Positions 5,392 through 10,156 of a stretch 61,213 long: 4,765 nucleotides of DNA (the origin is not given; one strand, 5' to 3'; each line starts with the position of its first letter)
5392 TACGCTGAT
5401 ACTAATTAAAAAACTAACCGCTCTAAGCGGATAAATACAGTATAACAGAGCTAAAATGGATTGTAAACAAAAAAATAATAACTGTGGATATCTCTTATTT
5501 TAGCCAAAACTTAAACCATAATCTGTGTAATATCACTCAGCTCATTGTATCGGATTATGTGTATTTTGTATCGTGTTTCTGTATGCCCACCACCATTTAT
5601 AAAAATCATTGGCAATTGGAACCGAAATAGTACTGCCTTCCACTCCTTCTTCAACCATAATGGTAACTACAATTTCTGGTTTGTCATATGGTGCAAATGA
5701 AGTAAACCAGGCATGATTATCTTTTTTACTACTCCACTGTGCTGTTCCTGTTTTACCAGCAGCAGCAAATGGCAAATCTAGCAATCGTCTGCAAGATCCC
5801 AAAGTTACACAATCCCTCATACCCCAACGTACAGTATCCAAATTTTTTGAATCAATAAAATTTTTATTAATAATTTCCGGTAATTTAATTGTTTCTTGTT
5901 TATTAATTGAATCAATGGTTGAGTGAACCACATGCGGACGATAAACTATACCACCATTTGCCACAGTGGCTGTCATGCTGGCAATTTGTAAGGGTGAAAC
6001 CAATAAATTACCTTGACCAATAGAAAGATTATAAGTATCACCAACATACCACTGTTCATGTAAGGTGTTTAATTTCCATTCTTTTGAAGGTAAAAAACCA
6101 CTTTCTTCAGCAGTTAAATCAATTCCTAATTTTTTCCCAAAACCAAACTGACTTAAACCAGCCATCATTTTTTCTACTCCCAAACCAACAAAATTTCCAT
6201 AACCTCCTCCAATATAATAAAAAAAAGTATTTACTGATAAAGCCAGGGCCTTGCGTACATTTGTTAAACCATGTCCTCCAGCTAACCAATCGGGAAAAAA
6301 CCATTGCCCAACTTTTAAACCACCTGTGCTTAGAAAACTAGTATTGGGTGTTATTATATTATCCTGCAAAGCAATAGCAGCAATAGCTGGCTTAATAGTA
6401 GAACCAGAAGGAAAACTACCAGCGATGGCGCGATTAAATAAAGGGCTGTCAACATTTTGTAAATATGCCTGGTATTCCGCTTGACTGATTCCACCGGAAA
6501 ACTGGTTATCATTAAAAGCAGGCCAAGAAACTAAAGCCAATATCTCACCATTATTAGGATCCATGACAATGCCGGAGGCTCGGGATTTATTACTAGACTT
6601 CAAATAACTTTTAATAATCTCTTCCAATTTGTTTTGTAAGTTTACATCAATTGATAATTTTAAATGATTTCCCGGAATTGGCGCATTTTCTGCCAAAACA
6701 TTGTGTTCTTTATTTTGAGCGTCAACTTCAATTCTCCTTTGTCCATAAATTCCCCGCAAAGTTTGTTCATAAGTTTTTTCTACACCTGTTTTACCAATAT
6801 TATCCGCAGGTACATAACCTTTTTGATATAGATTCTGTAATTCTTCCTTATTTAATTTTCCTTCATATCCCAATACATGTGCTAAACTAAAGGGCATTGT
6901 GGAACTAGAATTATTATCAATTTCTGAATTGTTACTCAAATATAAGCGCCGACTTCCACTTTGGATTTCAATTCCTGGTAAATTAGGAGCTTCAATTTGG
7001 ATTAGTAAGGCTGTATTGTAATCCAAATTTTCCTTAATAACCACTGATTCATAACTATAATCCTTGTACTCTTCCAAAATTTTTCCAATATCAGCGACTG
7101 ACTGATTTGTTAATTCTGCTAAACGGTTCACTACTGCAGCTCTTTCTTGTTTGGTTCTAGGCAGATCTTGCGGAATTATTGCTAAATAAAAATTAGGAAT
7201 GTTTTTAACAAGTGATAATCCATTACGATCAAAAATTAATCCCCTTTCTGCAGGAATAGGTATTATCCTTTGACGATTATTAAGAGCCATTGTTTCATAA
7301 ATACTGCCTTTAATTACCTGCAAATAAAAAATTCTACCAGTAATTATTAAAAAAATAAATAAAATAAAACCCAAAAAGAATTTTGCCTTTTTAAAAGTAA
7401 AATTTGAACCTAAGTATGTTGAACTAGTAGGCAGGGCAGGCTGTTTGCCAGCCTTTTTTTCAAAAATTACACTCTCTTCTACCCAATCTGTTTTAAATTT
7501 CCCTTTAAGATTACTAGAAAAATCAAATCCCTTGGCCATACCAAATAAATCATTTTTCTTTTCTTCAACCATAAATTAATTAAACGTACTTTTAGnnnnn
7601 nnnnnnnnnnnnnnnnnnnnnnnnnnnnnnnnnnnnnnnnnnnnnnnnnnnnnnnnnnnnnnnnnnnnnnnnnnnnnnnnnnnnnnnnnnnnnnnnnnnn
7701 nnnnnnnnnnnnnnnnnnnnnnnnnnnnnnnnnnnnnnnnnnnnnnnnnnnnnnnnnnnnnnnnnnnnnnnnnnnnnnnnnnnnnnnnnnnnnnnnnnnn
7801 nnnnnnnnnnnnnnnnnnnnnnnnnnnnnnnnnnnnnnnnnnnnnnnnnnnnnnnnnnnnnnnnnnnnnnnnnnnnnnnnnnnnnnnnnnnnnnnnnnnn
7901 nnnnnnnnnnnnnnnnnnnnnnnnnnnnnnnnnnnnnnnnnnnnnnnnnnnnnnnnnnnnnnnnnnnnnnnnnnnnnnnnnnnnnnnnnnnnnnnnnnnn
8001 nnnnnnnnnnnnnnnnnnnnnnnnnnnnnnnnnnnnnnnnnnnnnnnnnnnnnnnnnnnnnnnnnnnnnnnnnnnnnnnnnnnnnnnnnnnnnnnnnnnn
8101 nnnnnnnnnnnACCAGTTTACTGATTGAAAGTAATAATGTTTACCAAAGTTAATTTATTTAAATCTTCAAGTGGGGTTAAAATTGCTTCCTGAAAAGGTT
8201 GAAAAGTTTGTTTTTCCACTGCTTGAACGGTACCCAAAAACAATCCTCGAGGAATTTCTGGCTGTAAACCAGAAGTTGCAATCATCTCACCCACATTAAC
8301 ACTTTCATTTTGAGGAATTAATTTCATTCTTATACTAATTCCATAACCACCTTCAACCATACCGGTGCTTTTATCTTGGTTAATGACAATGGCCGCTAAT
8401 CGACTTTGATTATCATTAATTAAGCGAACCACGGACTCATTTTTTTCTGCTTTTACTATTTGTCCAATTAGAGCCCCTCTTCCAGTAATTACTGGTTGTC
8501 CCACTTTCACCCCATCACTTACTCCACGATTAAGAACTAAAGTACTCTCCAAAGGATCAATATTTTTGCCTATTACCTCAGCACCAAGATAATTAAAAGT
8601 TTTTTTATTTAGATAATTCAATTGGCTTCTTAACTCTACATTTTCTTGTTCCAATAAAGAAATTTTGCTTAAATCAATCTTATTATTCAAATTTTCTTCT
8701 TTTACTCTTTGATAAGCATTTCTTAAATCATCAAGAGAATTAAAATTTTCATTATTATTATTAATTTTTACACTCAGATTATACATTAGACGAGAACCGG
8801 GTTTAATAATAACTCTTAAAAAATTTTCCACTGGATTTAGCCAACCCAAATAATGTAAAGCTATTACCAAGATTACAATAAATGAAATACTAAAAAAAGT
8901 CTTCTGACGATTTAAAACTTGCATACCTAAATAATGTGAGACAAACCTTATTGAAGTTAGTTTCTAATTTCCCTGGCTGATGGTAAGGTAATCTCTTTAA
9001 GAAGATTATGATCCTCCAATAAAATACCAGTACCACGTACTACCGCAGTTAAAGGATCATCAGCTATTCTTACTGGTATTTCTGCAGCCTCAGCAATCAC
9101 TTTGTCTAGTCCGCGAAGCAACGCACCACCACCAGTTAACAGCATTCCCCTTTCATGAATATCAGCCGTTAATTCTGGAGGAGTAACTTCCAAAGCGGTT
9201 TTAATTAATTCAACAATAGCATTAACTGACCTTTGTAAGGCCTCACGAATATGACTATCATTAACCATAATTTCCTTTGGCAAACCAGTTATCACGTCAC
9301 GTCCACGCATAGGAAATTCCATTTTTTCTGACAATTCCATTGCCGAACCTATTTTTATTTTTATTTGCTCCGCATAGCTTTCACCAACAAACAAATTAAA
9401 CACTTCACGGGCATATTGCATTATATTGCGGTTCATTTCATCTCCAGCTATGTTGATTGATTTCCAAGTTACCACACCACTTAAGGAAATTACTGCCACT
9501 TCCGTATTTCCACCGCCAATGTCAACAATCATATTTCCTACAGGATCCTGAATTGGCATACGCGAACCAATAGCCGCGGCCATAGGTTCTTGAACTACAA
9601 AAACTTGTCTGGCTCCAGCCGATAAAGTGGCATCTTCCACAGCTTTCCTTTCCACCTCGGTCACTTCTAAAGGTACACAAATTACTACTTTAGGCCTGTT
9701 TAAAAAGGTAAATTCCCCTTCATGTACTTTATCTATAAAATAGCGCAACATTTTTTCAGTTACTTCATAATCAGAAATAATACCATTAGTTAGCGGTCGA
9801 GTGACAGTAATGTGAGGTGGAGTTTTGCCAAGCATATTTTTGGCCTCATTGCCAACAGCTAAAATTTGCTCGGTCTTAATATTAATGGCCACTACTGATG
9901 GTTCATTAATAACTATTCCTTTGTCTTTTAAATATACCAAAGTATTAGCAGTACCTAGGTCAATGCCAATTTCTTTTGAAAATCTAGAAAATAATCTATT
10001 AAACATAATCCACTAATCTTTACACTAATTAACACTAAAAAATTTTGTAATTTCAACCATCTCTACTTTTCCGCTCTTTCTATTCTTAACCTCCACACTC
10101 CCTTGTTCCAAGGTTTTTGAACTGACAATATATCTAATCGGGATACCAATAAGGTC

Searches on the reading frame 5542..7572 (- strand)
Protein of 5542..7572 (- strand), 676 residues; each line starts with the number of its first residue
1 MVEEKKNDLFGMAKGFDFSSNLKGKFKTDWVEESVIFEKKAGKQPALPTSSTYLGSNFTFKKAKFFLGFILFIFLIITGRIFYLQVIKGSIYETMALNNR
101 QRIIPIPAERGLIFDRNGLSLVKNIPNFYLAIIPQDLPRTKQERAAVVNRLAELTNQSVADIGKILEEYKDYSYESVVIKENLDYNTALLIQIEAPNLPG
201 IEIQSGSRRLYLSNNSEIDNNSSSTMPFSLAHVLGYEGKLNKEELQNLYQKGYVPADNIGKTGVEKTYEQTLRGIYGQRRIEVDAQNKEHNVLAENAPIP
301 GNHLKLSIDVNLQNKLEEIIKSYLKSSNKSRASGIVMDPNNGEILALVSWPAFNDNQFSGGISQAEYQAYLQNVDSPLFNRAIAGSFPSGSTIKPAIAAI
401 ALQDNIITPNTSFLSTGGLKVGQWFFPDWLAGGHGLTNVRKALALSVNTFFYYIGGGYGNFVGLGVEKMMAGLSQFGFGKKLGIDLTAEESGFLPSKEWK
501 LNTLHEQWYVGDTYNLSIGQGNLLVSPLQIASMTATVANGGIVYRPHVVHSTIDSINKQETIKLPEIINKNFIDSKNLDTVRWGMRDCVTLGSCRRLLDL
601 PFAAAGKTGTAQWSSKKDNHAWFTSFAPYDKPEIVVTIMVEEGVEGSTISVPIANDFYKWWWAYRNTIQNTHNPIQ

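Call 87: search_protein_families(library=pfam, proteins=[window:5542-7572:-], max_evalue=0.0001)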
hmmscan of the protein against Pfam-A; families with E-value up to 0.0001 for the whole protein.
window:5542-7572:- (676 aa): 2 families
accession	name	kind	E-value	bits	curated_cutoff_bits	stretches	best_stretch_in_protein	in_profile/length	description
PF00905.27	Transpeptidase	-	1.9e-59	201.8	22.1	1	334-658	3-298/299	Penicillin binding protein transpeptidase domain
PF03717.20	PBP_dimer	-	9.6e-37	127.6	24.4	1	105-290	1-176/180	Penicillin-binding Protein dimerisation domain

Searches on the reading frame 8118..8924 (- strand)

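Call 87: search_protein_families(library=pfam, proteins=[window:8118-8924:-], max_evalue=0.0001)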
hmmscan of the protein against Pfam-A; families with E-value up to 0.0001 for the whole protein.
window:8118-8924:- (268 aa): 1 family
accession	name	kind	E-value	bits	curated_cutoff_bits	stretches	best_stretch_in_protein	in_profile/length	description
PF04085.20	MreC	-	1.3e-34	119.6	28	1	117-264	1-146/147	Rod shape-determining protein MreC, barrel core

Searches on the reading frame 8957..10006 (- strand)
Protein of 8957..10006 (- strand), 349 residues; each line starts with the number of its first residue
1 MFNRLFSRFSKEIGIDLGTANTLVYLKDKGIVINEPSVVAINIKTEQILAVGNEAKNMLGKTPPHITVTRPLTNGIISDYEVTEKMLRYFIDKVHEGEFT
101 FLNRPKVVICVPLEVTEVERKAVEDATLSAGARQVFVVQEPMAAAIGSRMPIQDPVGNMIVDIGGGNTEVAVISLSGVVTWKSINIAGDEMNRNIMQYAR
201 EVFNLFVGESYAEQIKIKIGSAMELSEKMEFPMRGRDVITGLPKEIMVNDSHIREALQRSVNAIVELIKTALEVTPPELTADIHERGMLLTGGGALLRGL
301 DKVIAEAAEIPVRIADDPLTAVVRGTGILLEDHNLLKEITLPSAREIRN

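Call 70: search_protein_families(library=pfam, proteins=[window:8957-10006:-], max_evalue=0.001)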
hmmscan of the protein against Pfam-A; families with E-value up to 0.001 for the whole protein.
window:8957-10006:- (349 aa): 6 families
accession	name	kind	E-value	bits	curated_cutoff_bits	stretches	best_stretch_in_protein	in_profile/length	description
PF06723.19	MreB_Mbl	-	2.7e-138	460.7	27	1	11-336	2-325/327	MreB/Mbl protein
PF14450.12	FtsA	-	1.3e-11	45.4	31.8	1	160-317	2-112/127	Cell division protein FtsA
PF00022.25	Actin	-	7.8e-11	41.6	27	1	36-201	31-189/410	Actin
PF00012.26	HSP70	-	1.9e-10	40.1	20.6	1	101-206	128-241/599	Hsp70 protein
PF11104.14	PilM_2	-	0.00043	19.8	27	0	287-316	277-306/340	Type IV pilus assembly protein PilM;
PF25216.1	Volactin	-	0.00062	19.8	35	0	40-143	50-155/321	Volactin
